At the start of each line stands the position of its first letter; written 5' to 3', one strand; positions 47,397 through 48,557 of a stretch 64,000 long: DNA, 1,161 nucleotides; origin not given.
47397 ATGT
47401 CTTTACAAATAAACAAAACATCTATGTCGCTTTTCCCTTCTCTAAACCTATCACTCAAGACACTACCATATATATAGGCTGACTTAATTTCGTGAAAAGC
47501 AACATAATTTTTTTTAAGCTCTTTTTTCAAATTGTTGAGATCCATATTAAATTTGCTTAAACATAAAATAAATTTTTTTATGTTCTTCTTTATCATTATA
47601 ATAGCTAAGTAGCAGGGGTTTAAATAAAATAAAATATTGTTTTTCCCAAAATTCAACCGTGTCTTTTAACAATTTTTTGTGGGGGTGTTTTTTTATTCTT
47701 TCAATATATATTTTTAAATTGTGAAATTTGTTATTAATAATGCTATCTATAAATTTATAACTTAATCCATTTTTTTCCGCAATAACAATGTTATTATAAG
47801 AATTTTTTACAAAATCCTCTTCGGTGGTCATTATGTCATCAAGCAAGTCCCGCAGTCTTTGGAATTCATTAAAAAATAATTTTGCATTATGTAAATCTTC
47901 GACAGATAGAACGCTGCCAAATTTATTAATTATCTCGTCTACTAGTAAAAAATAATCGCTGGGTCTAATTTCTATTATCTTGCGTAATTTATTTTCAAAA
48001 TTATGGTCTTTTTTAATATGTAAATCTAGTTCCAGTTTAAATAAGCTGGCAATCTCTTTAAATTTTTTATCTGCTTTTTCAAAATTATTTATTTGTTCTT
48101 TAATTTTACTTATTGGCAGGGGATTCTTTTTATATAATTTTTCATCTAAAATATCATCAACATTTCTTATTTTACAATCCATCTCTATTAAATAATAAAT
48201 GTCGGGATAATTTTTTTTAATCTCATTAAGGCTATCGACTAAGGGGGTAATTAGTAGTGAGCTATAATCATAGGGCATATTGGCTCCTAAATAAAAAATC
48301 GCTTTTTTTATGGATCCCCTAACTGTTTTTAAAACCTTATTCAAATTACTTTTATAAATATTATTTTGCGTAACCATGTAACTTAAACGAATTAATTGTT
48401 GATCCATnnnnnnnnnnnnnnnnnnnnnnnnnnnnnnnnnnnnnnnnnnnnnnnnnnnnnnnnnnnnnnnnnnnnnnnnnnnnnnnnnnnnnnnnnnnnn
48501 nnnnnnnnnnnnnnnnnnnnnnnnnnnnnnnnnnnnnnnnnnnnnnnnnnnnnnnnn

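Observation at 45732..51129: AT-rich cassette of nucleotidyl/phosphoryl-transfer enzymes: candidate undescribed small-molecule modification or signalling/defence module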

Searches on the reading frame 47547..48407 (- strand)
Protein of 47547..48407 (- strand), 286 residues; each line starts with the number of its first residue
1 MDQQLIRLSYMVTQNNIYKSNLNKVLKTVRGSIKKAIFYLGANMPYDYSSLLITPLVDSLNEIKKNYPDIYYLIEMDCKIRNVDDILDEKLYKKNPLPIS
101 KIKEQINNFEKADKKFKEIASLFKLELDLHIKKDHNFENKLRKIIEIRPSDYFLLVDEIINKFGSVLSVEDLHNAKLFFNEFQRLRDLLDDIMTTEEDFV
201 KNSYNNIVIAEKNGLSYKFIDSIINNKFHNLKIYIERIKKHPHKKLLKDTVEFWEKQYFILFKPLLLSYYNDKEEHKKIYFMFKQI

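Call 3: search_protein_families(library=pfam, proteins=[window:47547-48407:-], max_evalue=0.1)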
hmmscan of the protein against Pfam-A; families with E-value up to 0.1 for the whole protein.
window:47547-48407:- (286 aa): 0 families

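Call 4: search_protein_families(library=ncbifam, proteins=[window:47547-48407:-], max_evalue=0.1)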
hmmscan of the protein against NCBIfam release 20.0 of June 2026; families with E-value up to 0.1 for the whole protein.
window:47547-48407:- (286 aa): 0 families

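Call 5: search_protein_families(library=padloc, proteins=[window:47547-48407:-], max_evalue=0.1)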
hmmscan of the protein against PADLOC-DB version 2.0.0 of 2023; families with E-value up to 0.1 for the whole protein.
window:47547-48407:- (286 aa): 0 families

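Call 6: find_encoding_contigs(protein=window:47547-48407:-, flank=10000, max_places=6)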
Protein window:47547-48407:- (286 aa): 2 contigs read that carry it; 2 places shown.
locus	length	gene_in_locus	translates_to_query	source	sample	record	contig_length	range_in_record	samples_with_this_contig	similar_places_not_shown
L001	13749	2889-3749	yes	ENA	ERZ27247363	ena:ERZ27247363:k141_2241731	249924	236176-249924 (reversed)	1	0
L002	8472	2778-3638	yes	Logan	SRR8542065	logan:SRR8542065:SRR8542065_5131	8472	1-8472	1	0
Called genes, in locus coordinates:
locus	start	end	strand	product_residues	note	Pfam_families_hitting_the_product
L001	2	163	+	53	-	?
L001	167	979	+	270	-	PF08668:HDOD, PF13487:HD_5 (weak), PF01966:HD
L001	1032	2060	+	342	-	PF01636:APH, PF01633:Choline_kinase, PF02958:EcKL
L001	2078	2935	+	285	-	PF02811:PHP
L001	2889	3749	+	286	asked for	-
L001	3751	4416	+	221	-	PF01909:NTP_transf_2 (faint), PF18765:Polbeta (weak)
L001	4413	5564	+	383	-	PF13439:Glyco_transf_4, PF00534:Glycos_transf_1, PF13692:Glyco_trans_1_4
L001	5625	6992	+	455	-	PF01225:Mur_ligase, PF08245:Mur_ligase_M, PF02875:Mur_ligase_C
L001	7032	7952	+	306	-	PF01565:FAD_binding_4, PF02873:MurB_C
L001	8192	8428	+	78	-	PF01176:eIF-1a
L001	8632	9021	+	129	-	PF00416:Ribosomal_S13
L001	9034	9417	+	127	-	PF00411:Ribosomal_S11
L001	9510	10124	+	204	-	PF00163:Ribosomal_S4, PF01479:S4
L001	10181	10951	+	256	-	PF01193:RNA_pol_L, PF01000:RNA_pol_A_bac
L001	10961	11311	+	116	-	PF01196:Ribosomal_L17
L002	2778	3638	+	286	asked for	-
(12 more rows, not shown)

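Call 8: find_homologous_proteins(query=window:47547-48407:-, max_evalue=0.001)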
Query window:47547-48407:- (286 aa): 38 proteins with E <= 0.001 among 1959 candidates.
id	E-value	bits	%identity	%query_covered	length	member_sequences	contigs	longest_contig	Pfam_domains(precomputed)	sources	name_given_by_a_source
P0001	2.9e-172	589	100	97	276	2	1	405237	-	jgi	-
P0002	2.7e-131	455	75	98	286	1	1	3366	-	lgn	-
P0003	3.9e-126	438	74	97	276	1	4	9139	-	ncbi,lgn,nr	ncbi:hypothetical protein KKA93_03085 [Patescibacteria group bacterium]|nr:hypothetical protein [Pat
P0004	6.9e-123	428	73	97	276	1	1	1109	-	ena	-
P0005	8.6e-120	417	71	95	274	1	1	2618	-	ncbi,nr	ncbi:MAG: hypothetical protein Q8O27_00140 [Enterobacteriaceae bacterium]|nr:hypothetical protein [E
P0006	8.4e-115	401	71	95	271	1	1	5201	-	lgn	-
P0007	1.9e-114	400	69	99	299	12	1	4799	-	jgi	-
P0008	4.9e-114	399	71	95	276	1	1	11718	-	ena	-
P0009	1.2e-111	391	67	97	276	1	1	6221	-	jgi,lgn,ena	-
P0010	2.7e-105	370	64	93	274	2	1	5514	-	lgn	-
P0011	1.1e-95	338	60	97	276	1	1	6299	-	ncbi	-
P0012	1.0e-92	329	60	93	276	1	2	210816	-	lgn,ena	-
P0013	1.5e-91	325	57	97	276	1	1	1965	-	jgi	-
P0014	4.5e-89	317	60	93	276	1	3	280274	-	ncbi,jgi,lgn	jgi:hypothetical protein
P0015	5.9e-85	303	75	66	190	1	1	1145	-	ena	-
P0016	5.1e-73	264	48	92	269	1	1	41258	-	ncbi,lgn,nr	ncbi:hypothetical protein JW899_00285 [Candidatus Uhrbacteria bacterium]|nr:hypothetical protein [Ca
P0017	2.7e-69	252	47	92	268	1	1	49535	-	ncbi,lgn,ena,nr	ncbi:MAG: hypothetical protein G01um101438_676 [Parcubacteria group bacterium Gr01-1014_38]|nr:MAG: 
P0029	5.9e-61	224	44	94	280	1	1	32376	-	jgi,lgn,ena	-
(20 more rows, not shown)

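Call 10: find_encoding_contigs(protein=P0014, flank=10000, max_places=2)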
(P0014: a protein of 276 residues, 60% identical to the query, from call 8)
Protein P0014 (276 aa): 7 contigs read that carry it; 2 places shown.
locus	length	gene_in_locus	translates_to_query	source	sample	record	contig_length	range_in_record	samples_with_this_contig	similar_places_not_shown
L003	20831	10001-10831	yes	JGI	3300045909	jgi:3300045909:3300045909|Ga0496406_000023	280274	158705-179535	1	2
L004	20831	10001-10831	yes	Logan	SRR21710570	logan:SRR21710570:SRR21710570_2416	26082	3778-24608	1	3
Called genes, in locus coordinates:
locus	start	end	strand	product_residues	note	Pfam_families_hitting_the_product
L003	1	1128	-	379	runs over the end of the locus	PF04519:Bactofilin (faint), PF26514:DUF8173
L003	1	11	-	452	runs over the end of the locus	PF02878:PGM_PMM_I, PF02879:PGM_PMM_II, PF02880:PGM_PMM_III, PF00408:PGM_PMM_IV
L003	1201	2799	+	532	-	PF04055:Radical_SAM, PF16199:Radical_SAM_C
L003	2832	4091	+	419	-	PF00464:SHMT, PF00155:Aminotran_1_2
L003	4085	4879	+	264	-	PF00763:THF_DHG_CYH, PF02882:THF_DHG_CYH_C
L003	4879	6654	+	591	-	PF00270:DEAD, PF04851:ResIII (weak), PF00271:Helicase_C, PF16124:RecQ_Zn_bind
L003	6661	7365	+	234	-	PF13489:Methyltransf_23, PF07021:MetW, PF13847:Methyltransf_31, PF08241:Methyltransf_11, PF08242:Methyltransf_12, PF13649:Methyltransf_25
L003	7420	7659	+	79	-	PF02583:Trns_repr_metal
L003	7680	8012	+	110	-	PF00085:Thioredoxin, PF13098:Thioredoxin_2 (weak)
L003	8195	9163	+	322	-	PF01636:APH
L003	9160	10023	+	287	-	PF02811:PHP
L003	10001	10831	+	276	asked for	-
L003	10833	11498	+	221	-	PF18765:Polbeta (weak)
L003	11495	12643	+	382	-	PF13439:Glyco_transf_4 (weak), PF00534:Glycos_transf_1, PF13692:Glyco_trans_1_4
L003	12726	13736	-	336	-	-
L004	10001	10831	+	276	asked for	-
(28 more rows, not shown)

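Call 11: find_encoding_contigs(protein=P0016, flank=10000, max_places=2)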
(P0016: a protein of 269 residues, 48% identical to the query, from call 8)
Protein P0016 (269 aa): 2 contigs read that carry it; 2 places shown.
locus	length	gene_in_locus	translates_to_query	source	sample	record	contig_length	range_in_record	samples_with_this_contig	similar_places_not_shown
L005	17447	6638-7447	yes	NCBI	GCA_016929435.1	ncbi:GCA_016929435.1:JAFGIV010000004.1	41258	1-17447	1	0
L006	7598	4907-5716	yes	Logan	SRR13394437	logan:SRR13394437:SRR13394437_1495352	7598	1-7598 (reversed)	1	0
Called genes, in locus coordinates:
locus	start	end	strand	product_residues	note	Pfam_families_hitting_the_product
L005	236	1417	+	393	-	PF05193:Peptidase_M16_C (weak)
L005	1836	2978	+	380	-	-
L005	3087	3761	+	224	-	PF01551:Peptidase_M23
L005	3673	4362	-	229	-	PF12762:DDE_Tnp_IS1595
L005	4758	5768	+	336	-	PF01636:APH, PF01633:Choline_kinase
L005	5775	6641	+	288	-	PF02811:PHP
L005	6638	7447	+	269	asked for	-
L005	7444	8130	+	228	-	PF01909:NTP_transf_2 (weak), PF18765:Polbeta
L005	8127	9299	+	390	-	PF13439:Glyco_transf_4, PF13579:Glyco_trans_4_4, PF20706:GT4-conflict, PF00534:Glycos_transf_1, PF13692:Glyco_trans_1_4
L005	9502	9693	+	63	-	PF01863:YgjP-like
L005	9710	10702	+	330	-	PF02016:Peptidase_S66, PF17676:Peptidase_S66C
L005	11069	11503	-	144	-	PF00293:NUDIX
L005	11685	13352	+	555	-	PF00999:Na_H_Exchanger, PF02254:TrkA_N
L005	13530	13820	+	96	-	PF12840:HTH_20 (weak), PF01022:HTH_5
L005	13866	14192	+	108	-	PF13192:Thioredoxin_3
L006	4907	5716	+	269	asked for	-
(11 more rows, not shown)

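Call 12: find_encoding_contigs(protein=P0017, flank=10000, max_places=2)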
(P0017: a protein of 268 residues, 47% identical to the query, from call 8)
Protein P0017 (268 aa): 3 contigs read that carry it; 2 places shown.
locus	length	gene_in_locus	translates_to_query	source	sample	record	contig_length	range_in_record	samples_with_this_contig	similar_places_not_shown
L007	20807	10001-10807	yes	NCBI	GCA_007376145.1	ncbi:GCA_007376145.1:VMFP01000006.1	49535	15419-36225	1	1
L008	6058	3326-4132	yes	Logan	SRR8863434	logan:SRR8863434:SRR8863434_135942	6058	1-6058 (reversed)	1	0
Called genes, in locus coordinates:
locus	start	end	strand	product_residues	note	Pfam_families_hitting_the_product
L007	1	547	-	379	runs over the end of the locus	PF00278:Orn_DAP_Arg_deC, PF01168:Ala_racemase_N (weak), PF02784:Orn_Arg_deC_N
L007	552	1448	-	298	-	PF00892:EamA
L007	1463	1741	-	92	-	-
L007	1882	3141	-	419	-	-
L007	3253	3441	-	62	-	-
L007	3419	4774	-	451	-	PF00152:tRNA-synt_2 (faint), PF13393:tRNA-synt_His, PF03129:HGTP_anticodon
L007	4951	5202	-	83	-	-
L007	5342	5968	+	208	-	PF27765:UCP032817-like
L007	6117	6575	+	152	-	PF03848:TehB, PF08241:Methyltransf_11, PF08242:Methyltransf_12, PF13489:Methyltransf_23, PF13649:Methyltransf_25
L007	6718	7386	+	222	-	PF28549:NDPSase_N, PF00293:NUDIX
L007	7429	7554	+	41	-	-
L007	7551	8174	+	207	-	PF13489:Methyltransf_23, PF05175:MTS (weak), PF03848:TehB, PF05401:NodS (weak), PF13847:Methyltransf_31 (weak), PF08241:Methyltransf_11, PF08242:Methyltransf_12, PF13649:Methyltransf_25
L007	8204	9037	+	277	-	PF01636:APH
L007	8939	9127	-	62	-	-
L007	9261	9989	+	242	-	-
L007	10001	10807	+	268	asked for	-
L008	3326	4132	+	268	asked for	-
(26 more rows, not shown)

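Call 13: find_encoding_contigs(protein=P0029, flank=10000, max_places=2)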
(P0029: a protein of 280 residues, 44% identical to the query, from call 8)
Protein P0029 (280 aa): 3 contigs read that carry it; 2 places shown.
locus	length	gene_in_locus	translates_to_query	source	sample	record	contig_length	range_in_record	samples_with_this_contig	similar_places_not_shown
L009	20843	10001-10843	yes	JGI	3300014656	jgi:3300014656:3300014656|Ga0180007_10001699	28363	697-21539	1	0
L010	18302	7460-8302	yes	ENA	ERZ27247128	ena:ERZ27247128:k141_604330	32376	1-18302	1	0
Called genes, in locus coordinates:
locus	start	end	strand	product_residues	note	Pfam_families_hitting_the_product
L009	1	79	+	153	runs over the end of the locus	-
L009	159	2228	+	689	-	PF17191:RecG_wedge, PF01336:tRNA_anti-codon (weak), PF04851:ResIII, PF00176:SNF2-rel_dom, PF00270:DEAD, PF00271:Helicase_C, PF22590:Cas3-like_C_2 (weak), PF19833:RecG_dom3_C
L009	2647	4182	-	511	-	-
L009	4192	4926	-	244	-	-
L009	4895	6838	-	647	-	PF14885:GHL15, PF01839:FG-GAP (faint), PF13517:FG-GAP_3 (weak)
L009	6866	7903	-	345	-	PF01926:MMR_HSR1, PF02421:FeoB_N (weak), PF06071:YchF-GTPase_C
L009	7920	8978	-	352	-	PF02661:Fic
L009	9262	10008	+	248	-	PF01261:AP_endonuc_2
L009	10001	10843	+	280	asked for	-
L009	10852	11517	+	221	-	PF01909:NTP_transf_2 (faint), PF18765:Polbeta (weak)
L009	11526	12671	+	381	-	PF13439:Glyco_transf_4, PF00534:Glycos_transf_1, PF13692:Glyco_trans_1_4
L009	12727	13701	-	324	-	PF01636:APH, PF01163:RIO1 (faint), PF01633:Choline_kinase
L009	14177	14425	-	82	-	PF15919:HicB_lk_antitox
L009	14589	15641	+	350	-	PF00814:TsaD, PF22521:HypF_C_2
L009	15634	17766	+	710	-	PF00133:tRNA-synt_1, PF09334:tRNA-synt_1g, PF13603:tRNA-synt_1_2 (weak), PF09334:tRNA-synt_1g, PF00133:tRNA-synt_1, PF08264:Anticodon_1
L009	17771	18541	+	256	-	PF13367:PrsW-protease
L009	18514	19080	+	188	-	PF00011:HSP20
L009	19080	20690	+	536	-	PF12229:PG_binding_4, PF04294:VanW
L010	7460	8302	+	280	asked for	-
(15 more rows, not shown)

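Call 21: search_solved_structures(query=A1, max_evalue=10, show_alignments=3)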
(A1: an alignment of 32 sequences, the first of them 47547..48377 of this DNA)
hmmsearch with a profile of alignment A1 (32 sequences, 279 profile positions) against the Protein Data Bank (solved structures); distinct sequences matched with E-value up to 10: 2.
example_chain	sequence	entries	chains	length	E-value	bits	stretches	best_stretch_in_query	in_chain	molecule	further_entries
30ga_G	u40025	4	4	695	0.71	12.4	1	58-100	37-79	Cas8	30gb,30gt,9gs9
1o20_A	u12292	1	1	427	3.4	10.2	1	52-125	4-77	Gamma-glutamyl phosphate reductase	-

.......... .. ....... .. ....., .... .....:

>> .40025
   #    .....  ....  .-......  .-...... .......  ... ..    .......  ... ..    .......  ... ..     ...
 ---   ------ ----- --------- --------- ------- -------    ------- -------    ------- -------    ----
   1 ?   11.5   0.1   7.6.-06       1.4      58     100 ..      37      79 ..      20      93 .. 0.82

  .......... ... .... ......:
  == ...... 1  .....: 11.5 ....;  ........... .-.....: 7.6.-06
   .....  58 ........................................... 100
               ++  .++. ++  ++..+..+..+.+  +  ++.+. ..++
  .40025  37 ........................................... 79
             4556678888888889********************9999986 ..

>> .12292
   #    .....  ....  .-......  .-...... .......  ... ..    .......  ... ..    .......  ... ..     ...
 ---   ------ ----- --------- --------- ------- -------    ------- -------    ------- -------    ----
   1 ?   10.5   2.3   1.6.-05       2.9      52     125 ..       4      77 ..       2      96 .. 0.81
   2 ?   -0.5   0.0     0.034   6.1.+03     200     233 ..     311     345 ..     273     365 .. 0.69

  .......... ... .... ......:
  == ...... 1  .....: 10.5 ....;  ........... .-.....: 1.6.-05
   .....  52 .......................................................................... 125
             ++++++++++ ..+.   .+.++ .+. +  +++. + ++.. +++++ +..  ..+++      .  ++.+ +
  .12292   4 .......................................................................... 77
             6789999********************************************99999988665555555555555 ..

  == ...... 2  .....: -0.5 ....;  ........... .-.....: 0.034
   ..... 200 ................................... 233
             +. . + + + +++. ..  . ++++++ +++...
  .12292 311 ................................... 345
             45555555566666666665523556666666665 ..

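Call 22: search_protein_families(library=pfam, alignment_id=A1, max_evalue=10)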
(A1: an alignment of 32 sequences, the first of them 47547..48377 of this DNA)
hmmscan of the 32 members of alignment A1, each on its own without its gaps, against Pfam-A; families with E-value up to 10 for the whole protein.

A. member 1, window:47547-48377:- (276 aa): 1 family
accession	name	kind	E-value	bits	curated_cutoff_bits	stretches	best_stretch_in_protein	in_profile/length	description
PF08213.16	COX24_C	-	0.12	12.8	23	1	226-240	10-24/33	Mitochondrial mRNA-processing protein COX24, C-terminal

B. families by the number of members that match (of 32 scanned): 28 families (the first 25 are shown)
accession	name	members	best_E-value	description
PF17761.7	DUF1016_N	3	0.0031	DUF1016 N-terminal domain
PF08213.16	COX24_C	2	0.12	Mitochondrial mRNA-processing protein COX24, C-terminal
PF20881.2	G1_gp67_C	2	0.34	Phage G1 gp67, C-terminal domain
PF20317.4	HTH_60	1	0.0032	Helix-turn-helix domain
PF09198.16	T4-Gluco-transf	1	0.0035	Bacteriophage T4 beta-glucosyltransferase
PF24138.1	TPR_TNPO3_IPO13_2nd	1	0.0084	Transportin-3/Importin-13 second TPR domain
PF04049.19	ANAPC8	1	0.015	Anaphase promoting complex subunit 8 / Cdc23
PF21356.2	Vps27_GAT-like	1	0.032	Vacuolar protein sorting-associated protein 27, GAT-like domain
PF13837.12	Myb_DNA-bind_4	1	0.053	Myb/SANT-like DNA-binding domain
PF22919.1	ATP-synt_VA_C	1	0.063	C-terminal domain of V and A type ATP synthase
PF24074.1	DUF7366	1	0.063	Domain of unknown function (DUF7366)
PF08283.16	Gemini_AL1_M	1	0.07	Geminivirus rep protein central domain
PF21809.3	Glyco_hydro_84_hel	1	0.079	Bacterial GH84, post-catalytic domain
PF24408.1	wHTH-Calcineurin_assc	1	0.086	wHTH-Calcineurin_assc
PF09197.16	Rap1-DNA-bind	1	0.091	Rap1, DNA-binding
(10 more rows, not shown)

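Call 25: predict_structure(alignment_id=A1)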
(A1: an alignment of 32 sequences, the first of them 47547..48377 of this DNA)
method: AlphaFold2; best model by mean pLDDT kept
length: 276 residues; sequences in the alignment: 32
mean_pLDDT: 92.2   pTM: 0.89
mean pLDDT of the five models: 92.2, 91.8, 91.8, 91.7, 90.5
residues with pLDDT >= 90: 219; 70-90: 43; 50-70: 13; < 50: 1
segments of 3 or more residues with pLDDT < 50: none
pLDDT, mean of each block of 10 residues (from residue 1): 56 92 97 95 88 95 95 91 91 97 95 92 80 95 97 98 98 97 89 89 94 98 98 97 97 95 91 79
secondary structure, 60 per line:
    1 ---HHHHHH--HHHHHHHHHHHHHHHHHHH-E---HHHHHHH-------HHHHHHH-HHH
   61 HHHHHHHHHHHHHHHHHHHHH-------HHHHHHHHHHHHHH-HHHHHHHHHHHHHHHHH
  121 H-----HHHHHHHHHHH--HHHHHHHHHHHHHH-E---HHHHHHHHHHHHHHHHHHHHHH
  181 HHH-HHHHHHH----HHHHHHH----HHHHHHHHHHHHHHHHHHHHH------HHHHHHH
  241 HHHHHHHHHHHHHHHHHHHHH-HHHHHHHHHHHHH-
elements in order: H4-9 H12-30 H36-42 H50-56 H58-81 H89-102 H104-121 H127-137 H140-153 H159-183 H185-191 H196-202 H207-227 H234-261 H263-275

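Call 42: search_protein_families(library=ncbifam, proteins=[L009:9262-10008:+], max_evalue=0.1)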
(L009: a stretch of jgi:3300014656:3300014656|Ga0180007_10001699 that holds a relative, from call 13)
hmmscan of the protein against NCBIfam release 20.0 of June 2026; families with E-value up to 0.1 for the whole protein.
L009:9262-10008:+ (248 aa): 1 family
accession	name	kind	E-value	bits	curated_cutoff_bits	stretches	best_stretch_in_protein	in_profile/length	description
NF041277.1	coba_remo_CbiR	equivalog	3.1e-10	40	105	1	41-226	45-229/249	cobamide remodeling phosphodiesterase CbiR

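Call 43: search_solved_structures(query=L009:9262-10008:+, max_evalue=0.1, show_alignments=1)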
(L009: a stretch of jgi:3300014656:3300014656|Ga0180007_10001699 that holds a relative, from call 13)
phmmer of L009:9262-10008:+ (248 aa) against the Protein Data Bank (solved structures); distinct sequences matched with E-value up to 0.1: 2.
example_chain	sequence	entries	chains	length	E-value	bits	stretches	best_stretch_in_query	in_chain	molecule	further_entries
3wqo_A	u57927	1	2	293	2.1e-07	34.3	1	115-247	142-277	Uncharacterized protein MJ1311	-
9xpe_M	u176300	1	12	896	0.088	15.9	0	55-213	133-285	PHIKZ129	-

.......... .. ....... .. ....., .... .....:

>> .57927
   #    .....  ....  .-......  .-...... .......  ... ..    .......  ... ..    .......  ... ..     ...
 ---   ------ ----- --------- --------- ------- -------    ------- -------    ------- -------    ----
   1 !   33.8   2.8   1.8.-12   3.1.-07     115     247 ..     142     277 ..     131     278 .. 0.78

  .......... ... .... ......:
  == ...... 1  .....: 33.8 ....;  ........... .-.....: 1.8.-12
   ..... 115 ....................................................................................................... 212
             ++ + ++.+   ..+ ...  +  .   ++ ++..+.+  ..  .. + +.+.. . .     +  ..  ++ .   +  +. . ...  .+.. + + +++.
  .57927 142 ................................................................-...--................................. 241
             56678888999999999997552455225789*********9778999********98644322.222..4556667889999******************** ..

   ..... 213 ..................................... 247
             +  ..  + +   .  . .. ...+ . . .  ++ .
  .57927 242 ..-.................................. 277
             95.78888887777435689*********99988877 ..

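Call 47: search_protein_representatives(alignment_id=A1)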
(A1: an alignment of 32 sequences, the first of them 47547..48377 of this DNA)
Query: 32 sequences, 279 profile positions. Proteins with E-value up to 0.001 (for the whole library): 31; up to 1e-10: 25; up to 1e-30: 18. The best 31 are listed.
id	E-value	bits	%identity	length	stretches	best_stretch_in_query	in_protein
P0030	9.5e-115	399.2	-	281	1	4-279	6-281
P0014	2.7e-111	387.9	-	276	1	3-279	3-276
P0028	7.4e-110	383.1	-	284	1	4-279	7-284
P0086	5.6e-97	340.9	-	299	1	9-279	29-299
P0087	4.2e-82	292.1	-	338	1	7-279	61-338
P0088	2.4e-70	253.5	-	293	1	6-279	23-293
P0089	1.6e-69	250.8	-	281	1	11-277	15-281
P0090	2.6e-67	243.6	-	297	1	7-278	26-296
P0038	1.1e-58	215.3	-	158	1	125-279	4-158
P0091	1.1e-55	205.4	-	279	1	9-277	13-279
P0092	1.6e-51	191.7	-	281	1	9-278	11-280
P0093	1.2e-44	169.2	-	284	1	10-278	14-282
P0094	2.2e-44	168.3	-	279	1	9-275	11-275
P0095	4.0e-40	154.4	-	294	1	8-274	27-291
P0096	8.4e-35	136.9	-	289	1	9-259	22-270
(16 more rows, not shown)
